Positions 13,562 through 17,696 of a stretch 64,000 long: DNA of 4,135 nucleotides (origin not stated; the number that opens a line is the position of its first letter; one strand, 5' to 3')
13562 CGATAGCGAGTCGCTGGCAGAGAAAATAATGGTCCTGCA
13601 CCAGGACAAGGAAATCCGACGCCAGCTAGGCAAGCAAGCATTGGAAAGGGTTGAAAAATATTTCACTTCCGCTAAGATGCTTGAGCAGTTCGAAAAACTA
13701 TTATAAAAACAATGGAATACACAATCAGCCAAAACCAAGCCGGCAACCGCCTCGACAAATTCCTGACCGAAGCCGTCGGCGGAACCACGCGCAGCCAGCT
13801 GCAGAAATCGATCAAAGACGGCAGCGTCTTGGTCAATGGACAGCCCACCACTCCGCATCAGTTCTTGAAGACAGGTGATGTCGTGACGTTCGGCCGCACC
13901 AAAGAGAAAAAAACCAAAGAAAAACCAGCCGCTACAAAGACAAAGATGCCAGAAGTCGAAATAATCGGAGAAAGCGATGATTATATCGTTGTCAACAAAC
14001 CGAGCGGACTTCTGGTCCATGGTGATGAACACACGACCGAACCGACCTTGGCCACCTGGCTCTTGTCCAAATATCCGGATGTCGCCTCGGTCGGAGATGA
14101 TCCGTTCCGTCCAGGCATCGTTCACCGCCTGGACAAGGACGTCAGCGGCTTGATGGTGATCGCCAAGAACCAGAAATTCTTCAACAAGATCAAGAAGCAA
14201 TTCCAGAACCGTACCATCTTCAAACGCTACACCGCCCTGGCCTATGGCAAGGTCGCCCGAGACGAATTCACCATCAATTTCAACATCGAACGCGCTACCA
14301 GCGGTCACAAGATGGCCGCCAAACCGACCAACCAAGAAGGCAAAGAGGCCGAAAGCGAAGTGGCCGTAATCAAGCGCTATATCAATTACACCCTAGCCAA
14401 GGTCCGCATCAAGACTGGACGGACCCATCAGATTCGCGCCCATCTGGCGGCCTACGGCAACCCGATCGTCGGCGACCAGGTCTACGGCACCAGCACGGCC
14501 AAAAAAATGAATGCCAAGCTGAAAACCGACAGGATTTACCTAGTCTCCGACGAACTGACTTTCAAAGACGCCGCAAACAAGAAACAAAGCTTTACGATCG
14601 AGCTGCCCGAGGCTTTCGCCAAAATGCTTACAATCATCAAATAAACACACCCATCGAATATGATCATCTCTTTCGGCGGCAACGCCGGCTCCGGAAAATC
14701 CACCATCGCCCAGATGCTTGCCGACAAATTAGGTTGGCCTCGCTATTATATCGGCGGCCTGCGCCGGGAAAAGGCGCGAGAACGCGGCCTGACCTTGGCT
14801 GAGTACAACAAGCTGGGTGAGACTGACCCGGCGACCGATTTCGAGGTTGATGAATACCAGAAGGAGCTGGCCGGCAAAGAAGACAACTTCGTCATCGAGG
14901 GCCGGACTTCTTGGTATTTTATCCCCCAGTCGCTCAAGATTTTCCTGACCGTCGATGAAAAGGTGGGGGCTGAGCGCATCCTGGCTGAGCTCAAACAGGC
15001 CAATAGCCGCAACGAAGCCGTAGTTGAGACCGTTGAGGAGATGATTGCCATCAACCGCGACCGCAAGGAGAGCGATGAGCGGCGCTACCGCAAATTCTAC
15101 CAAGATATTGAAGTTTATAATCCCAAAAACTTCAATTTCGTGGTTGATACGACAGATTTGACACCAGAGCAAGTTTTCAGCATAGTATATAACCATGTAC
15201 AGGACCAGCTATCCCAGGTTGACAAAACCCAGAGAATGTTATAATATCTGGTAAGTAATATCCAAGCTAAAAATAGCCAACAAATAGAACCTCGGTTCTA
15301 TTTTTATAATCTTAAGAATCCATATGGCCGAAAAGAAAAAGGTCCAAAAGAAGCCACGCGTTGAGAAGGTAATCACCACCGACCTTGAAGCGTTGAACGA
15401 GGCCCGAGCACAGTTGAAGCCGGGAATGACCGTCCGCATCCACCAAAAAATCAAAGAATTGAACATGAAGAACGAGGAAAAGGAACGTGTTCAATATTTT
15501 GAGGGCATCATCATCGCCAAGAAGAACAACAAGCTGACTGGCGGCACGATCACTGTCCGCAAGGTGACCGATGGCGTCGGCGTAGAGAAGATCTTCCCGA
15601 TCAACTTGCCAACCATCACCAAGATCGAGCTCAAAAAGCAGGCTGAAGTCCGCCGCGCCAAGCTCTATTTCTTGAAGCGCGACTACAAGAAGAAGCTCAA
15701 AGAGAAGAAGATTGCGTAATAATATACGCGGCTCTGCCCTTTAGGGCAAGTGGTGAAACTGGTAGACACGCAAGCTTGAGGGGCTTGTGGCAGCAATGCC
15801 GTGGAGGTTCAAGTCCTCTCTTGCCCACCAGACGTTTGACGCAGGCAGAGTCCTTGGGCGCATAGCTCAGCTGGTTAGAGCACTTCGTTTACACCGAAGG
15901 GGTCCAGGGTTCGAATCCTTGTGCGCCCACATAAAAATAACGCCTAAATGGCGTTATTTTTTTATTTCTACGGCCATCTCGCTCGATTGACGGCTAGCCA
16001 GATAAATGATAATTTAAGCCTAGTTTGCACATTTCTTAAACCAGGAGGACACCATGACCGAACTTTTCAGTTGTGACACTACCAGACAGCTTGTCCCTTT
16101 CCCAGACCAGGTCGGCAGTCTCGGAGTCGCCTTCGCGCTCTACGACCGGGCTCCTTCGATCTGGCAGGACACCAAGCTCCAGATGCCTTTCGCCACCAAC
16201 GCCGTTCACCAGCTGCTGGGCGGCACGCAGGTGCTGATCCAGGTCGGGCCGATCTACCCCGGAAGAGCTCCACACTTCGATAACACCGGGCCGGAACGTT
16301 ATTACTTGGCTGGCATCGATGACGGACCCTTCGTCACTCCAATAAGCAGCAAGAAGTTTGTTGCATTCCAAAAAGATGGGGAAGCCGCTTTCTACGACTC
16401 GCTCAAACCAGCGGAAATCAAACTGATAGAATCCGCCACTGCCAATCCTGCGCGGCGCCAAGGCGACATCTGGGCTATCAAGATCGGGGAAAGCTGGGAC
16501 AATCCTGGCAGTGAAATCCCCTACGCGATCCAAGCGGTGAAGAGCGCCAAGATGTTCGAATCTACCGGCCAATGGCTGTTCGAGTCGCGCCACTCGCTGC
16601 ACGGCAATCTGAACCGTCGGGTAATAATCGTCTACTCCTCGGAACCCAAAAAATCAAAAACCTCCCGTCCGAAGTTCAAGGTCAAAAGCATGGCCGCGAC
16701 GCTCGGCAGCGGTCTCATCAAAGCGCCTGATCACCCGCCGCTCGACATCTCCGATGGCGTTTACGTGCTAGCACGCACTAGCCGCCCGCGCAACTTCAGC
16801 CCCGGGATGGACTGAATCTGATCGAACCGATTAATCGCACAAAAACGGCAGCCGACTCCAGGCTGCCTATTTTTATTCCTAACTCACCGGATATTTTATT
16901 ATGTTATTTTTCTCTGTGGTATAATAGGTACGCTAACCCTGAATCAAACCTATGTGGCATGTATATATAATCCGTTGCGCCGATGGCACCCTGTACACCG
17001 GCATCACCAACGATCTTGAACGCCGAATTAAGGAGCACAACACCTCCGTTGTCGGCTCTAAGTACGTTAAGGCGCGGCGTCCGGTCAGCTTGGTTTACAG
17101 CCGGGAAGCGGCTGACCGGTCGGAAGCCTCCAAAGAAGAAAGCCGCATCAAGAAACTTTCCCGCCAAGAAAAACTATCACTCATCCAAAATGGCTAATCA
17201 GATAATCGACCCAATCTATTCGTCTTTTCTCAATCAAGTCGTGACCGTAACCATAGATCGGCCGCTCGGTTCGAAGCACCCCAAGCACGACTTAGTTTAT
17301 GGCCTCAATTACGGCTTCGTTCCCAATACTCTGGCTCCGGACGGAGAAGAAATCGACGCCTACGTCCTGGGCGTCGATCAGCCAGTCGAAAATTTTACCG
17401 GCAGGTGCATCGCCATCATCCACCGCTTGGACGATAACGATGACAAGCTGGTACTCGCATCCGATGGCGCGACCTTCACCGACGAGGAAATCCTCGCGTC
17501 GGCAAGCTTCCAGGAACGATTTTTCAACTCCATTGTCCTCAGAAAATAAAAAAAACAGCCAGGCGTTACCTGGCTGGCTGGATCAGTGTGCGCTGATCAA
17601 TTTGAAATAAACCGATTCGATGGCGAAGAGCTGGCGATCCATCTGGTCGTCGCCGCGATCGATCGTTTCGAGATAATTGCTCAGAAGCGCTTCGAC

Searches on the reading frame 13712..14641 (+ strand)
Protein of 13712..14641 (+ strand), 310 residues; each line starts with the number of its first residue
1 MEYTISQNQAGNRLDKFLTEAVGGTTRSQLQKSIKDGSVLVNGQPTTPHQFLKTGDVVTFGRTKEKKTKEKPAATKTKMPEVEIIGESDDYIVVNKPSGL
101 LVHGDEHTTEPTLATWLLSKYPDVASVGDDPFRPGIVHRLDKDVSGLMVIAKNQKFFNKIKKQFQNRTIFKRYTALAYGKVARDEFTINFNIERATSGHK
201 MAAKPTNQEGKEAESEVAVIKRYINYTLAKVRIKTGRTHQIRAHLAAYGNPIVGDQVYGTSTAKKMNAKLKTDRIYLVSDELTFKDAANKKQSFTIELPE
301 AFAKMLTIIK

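Call 10: search_protein_families(library=pfam, max_evalue=0.001, proteins=[window:13712-14641:+])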
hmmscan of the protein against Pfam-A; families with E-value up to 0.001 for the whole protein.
window:13712-14641:+ (310 aa): 2 families
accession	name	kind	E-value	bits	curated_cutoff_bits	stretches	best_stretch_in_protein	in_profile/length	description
PF00849.27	PseudoU_synth_2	-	9e-34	117.3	26.8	1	90-247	1-152/152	RNA pseudouridylate synthase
PF01479.30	S4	-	1.4e-10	41.1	22.8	1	13-58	2-48/48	S4 domain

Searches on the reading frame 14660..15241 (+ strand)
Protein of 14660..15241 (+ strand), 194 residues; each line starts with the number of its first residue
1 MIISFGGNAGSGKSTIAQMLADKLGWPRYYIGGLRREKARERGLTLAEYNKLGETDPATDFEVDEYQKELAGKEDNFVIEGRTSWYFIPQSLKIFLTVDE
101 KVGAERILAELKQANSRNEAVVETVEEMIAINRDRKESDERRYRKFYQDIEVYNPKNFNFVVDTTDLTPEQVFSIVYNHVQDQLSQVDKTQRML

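Call 10: search_protein_families(library=pfam, max_evalue=0.001, proteins=[window:14660-15241:+])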
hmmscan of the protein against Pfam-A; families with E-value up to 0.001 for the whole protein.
window:14660-15241:+ (194 aa): 5 families
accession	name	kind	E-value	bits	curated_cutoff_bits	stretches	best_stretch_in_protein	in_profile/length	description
PF13189.12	Cytidylate_kin2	-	3.1e-14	54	28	1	2-165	1-175/176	Cytidylate kinase-like family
PF02224.24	Cytidylate_kin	-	6.5e-12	46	26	1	63-181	102-210/211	Cytidylate kinase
PF13238.12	AAA_18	-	2.2e-09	38.3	29.4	1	5-116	3-117/128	AAA domain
PF13207.12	AAA_17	-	5.9e-09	36.8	27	1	7-84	2-81/136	AAA domain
PF20720.3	nSTAND3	-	2.7e-05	24.3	27.2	0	7-23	24-40/155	Novel STAND NTPase 3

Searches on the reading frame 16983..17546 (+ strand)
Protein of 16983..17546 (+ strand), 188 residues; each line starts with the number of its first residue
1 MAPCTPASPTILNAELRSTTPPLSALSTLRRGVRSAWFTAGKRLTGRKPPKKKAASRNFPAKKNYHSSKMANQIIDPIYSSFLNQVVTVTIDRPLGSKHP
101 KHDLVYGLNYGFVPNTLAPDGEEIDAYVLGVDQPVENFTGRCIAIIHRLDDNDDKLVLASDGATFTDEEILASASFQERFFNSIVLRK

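Call 11: search_protein_families(library=pfam, max_evalue=0.001, proteins=[window:16983-17546:+])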
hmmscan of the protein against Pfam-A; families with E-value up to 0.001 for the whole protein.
window:16983-17546:+ (188 aa): 1 family
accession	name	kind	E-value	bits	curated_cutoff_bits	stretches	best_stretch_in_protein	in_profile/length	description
PF00719.24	Pyrophosphatase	-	2.1e-07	31.3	23.5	1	104-158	32-90/153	Inorganic pyrophosphatase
